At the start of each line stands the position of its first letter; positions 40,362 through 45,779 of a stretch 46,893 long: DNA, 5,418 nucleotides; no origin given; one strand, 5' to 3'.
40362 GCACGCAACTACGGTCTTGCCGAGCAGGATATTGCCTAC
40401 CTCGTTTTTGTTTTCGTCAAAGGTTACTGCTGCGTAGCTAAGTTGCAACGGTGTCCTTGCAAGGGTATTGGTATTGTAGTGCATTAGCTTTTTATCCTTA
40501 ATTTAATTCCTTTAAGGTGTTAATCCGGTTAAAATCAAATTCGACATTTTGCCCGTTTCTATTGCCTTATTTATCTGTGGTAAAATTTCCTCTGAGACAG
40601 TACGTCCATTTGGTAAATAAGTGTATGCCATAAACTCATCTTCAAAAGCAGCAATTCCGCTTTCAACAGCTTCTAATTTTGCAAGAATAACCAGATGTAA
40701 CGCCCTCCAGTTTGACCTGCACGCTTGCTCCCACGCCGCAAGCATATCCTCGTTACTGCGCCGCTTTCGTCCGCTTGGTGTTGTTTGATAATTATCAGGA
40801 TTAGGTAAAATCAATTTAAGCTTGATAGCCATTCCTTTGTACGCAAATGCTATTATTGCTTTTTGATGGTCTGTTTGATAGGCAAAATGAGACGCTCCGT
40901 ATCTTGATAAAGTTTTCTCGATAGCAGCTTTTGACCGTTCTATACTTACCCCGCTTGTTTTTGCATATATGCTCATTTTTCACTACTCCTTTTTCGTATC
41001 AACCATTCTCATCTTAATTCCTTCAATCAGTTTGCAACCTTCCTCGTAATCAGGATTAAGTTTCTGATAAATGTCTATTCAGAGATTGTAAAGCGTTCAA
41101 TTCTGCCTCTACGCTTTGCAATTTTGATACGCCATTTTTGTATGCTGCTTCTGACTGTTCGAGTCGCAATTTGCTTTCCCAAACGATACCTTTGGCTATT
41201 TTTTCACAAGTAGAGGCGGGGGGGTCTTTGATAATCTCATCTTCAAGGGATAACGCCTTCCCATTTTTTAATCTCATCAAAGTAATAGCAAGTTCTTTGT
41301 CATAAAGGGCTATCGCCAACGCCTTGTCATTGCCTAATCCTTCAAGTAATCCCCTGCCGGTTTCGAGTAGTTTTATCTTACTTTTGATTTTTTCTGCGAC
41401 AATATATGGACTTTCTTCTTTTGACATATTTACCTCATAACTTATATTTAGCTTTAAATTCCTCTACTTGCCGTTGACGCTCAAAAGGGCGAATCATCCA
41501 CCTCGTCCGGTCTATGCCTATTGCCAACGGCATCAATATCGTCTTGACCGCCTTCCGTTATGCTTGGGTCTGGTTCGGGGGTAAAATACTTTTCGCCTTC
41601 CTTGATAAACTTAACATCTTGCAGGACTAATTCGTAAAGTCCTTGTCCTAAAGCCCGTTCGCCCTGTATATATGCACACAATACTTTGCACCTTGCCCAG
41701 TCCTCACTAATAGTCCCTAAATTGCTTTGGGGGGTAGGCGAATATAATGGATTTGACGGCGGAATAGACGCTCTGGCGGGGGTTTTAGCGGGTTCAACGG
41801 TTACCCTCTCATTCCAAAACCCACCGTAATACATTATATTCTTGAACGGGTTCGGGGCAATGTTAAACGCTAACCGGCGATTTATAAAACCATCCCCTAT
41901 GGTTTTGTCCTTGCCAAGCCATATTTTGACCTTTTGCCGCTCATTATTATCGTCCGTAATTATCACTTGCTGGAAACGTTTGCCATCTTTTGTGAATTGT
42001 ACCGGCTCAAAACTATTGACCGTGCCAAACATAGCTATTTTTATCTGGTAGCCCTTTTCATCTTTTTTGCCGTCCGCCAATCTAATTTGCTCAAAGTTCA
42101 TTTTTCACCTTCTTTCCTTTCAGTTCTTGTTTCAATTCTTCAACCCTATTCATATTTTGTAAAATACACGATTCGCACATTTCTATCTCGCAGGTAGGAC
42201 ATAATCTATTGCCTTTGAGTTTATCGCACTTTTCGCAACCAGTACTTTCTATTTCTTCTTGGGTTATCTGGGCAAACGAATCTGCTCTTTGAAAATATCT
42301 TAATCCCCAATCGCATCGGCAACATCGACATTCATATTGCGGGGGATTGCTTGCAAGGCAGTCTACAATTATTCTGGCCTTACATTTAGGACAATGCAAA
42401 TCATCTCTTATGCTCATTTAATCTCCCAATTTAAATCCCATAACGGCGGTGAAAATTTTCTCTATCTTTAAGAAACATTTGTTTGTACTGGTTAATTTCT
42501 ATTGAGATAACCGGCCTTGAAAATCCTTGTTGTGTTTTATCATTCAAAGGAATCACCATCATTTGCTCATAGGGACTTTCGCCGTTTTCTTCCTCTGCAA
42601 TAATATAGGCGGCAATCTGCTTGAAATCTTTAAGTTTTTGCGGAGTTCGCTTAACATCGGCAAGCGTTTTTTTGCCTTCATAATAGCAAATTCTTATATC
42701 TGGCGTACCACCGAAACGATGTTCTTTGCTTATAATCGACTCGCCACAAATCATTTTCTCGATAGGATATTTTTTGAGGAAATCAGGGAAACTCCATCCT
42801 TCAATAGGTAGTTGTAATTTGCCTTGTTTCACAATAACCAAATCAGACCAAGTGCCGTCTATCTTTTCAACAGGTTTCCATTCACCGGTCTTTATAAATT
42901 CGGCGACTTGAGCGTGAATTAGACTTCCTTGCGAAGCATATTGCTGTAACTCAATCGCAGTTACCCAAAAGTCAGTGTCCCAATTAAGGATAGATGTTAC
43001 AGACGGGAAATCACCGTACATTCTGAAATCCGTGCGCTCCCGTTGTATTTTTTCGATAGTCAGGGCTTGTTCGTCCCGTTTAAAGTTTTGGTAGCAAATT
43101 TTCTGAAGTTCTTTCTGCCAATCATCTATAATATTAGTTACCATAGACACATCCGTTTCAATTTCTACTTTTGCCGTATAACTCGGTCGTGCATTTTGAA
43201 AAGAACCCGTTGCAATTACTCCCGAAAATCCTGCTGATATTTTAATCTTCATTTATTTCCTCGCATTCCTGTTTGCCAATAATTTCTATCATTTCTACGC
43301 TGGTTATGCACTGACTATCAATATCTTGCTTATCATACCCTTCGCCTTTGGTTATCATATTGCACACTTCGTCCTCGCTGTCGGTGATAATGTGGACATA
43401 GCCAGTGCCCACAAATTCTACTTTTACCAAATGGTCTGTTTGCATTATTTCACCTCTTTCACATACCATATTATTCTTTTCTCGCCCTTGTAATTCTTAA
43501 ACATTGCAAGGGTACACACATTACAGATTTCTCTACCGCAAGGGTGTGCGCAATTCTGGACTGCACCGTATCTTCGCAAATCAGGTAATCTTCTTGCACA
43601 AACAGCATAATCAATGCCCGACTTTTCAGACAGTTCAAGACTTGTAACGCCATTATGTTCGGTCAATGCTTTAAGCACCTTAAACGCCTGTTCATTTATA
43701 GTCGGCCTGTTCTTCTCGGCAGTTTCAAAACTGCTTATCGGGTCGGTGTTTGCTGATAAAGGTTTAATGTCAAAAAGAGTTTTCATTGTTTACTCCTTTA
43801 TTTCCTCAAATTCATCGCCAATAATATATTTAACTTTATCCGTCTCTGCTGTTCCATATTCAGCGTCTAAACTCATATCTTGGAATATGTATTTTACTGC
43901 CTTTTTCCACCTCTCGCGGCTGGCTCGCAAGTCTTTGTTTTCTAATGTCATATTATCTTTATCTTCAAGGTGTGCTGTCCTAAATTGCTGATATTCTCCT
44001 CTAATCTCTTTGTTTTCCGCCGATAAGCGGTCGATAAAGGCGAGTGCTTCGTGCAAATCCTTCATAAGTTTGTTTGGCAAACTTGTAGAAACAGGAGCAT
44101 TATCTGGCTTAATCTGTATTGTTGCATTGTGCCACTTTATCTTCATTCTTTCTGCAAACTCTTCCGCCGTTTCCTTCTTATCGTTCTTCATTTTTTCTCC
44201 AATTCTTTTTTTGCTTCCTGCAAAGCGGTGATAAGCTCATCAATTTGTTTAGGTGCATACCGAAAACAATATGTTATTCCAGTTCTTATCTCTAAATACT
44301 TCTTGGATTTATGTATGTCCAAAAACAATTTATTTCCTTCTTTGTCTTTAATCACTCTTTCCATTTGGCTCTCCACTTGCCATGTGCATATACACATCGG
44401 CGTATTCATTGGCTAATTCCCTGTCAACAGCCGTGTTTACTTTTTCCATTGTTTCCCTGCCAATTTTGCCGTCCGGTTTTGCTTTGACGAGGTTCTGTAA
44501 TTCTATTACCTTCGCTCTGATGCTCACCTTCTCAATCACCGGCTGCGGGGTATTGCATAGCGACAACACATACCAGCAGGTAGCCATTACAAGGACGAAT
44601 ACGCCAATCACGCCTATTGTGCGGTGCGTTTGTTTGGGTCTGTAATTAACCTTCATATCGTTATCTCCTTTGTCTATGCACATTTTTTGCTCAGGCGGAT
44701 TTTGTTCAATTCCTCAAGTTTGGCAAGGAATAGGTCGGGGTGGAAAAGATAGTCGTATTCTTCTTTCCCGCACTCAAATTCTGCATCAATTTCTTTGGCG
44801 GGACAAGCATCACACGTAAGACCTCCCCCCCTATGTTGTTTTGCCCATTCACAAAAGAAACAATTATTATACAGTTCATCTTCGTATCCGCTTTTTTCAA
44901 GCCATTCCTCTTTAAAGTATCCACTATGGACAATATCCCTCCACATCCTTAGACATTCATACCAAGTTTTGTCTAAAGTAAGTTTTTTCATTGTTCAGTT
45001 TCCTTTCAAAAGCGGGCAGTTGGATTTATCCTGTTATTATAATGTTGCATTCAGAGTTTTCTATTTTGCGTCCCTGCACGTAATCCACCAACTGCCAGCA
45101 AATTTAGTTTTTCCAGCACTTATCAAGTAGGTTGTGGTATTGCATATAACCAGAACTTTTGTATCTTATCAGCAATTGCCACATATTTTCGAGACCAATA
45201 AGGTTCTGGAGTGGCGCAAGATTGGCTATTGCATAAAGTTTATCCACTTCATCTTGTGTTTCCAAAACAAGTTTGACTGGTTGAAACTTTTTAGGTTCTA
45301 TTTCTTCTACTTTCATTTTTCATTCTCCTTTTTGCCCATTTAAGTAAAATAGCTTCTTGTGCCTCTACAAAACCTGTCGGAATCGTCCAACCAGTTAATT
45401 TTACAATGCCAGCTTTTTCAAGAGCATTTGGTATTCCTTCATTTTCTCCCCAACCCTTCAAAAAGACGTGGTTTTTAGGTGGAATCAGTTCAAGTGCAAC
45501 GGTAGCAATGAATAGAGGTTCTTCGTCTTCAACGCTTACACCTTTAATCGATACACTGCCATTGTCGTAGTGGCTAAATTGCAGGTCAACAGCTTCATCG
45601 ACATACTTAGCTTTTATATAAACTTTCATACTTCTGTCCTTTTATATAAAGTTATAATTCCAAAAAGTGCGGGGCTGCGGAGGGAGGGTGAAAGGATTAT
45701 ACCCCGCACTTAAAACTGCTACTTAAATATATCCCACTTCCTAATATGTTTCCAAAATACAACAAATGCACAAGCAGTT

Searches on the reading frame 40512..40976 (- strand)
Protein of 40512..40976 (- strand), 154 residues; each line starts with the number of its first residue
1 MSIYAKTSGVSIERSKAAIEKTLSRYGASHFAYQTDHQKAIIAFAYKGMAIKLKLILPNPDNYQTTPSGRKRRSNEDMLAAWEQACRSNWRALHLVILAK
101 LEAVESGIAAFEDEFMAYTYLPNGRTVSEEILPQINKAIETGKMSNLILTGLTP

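Call 17: search_protein_families(library=pfam, proteins=[window:40512-40976:-], max_evalue=0.01)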
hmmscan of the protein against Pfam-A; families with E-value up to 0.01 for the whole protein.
window:40512-40976:- (154 aa): 0 families

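Call 47: search_protein_families(library=phrogs, proteins=[window:40512-40976:-], max_evalue=0.01)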
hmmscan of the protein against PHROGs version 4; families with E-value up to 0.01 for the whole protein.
window:40512-40976:- (154 aa): 1 family
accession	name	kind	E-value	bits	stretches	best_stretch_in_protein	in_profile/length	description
phrog_17260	-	unknown function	6.8e-47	160.3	1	1-148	1-149/158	-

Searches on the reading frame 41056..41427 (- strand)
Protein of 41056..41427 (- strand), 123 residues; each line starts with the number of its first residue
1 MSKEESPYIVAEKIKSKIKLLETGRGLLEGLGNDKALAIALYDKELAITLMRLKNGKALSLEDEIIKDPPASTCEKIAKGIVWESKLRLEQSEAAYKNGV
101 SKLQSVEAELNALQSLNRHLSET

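Call 18: search_protein_families(library=pfam, proteins=[window:41056-41427:-], max_evalue=0.01)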
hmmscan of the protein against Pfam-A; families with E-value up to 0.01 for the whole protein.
window:41056-41427:- (123 aa): 0 families

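Call 48: search_protein_families(library=phrogs, proteins=[window:41056-41427:-], max_evalue=0.01)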
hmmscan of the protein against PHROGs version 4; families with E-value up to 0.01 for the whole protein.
window:41056-41427:- (123 aa): 1 family
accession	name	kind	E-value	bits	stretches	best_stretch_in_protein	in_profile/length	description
phrog_1389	-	unknown function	1.9e-07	32.1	1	4-121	7-113/122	-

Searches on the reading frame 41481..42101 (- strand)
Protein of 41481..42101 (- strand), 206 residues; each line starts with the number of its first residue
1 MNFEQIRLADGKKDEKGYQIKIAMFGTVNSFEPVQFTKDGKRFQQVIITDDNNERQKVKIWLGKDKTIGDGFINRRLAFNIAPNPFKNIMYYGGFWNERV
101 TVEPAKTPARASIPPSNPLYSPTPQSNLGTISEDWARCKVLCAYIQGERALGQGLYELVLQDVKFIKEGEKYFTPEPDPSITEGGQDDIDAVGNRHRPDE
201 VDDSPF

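Call 17: search_protein_families(library=pfam, proteins=[window:41481-42101:-], max_evalue=0.01)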
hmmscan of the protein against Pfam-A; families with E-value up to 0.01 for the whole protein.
window:41481-42101:- (206 aa): 0 families

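Call 47: search_protein_families(library=phrogs, proteins=[window:41481-42101:-], max_evalue=0.01)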
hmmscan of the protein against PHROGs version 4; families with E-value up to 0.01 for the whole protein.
window:41481-42101:- (206 aa): 0 families

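Call 87: search_solved_structures(query=window:41481-42101:-, max_evalue=1)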
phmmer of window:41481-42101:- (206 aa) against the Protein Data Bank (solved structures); distinct sequences matched with E-value up to 1: 1.
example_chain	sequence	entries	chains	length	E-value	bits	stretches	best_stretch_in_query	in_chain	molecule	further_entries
2ddq_H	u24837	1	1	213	0.3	13.9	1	53-163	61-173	R310 antibody heavy chain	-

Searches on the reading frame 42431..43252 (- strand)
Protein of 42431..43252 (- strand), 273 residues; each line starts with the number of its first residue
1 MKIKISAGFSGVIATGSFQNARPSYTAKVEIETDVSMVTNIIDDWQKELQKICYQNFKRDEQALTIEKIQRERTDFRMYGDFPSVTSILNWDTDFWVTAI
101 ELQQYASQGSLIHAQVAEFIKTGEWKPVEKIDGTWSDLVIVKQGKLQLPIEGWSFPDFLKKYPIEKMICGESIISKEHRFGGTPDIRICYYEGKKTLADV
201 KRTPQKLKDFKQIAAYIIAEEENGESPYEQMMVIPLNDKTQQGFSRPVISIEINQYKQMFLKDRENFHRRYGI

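Call 18: search_protein_families(library=pfam, proteins=[window:42431-43252:-], max_evalue=0.01)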
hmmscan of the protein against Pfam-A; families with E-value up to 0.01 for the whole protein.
window:42431-43252:- (273 aa): 0 families

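Call 47: search_protein_families(library=phrogs, proteins=[window:42431-43252:-], max_evalue=0.01)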
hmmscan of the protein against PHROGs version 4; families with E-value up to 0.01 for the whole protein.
window:42431-43252:- (273 aa): 0 families

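Call 86: search_solved_structures(query=window:42431-43252:-, max_evalue=1)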
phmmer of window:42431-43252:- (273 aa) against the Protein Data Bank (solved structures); distinct sequences matched with E-value up to 1: 3.
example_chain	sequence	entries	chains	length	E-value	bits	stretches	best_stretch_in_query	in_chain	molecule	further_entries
3b43_A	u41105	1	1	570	0.017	17.9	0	155-224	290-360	Titin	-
2rjm_A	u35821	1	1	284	0.32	13.7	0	155-225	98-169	Titin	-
2rik_A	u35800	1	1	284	0.4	13.4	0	155-225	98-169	Titin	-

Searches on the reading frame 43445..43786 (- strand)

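Call 11: search_protein_families(library=phrogs, proteins=[window:43445-43786:-], max_evalue=0.01)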
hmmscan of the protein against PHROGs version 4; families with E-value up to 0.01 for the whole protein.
window:43445-43786:- (113 aa): 2 families
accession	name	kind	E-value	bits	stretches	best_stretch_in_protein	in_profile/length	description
phrog_1123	-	unknown function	3.4e-06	27.9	1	4-79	4-79/112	-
phrog_18663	-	unknown function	5.2e-05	24.6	1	12-81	11-83/113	-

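Call 12: search_protein_families(library=pfam, proteins=[window:43445-43786:-], max_evalue=0.01)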
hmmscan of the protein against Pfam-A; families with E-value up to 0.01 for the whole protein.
window:43445-43786:- (113 aa): 2 families
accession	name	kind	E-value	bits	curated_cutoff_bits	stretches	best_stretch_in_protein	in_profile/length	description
PF13412.12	HTH_24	-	8.1e-07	29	21.9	1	31-75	2-46/48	Winged helix-turn-helix DNA-binding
PF01978.25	TrmB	-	0.0021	18.3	25.6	1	31-77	7-53/68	Sugar-specific transcriptional regulator TrmB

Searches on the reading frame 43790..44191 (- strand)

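Call 18: search_protein_families(library=pfam, proteins=[window:43790-44191:-], max_evalue=0.01)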
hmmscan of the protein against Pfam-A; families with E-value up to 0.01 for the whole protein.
window:43790-44191:- (133 aa): 0 families

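Call 47: search_protein_families(library=phrogs, proteins=[window:43790-44191:-], max_evalue=0.01)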
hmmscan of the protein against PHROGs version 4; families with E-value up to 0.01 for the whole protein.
window:43790-44191:- (133 aa): 1 family
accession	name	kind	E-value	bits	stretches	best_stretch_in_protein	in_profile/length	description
phrog_38692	-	unknown function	0.002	18.7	1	55-112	286-340/346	-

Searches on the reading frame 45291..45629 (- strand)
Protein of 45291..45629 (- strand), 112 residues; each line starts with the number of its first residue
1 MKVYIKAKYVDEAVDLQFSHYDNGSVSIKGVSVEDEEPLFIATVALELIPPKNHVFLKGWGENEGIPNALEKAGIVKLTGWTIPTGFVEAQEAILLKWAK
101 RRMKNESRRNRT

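Call 18: search_protein_families(library=pfam, proteins=[window:45291-45629:-], max_evalue=0.01)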
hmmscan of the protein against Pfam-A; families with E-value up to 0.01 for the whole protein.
window:45291-45629:- (112 aa): 0 families

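Call 47: search_protein_families(library=phrogs, proteins=[window:45291-45629:-], max_evalue=0.01)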
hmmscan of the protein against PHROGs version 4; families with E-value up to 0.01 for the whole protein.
window:45291-45629:- (112 aa): 3 families
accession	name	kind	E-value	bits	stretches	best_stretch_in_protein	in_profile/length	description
phrog_37545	-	unknown function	1.7e-13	51.7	1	4-96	5-100/110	-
phrog_16761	-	unknown function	4.3e-07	31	1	7-99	55-152/185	-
phrog_6901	-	unknown function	0.0082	17.1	0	9-75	38-101/107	-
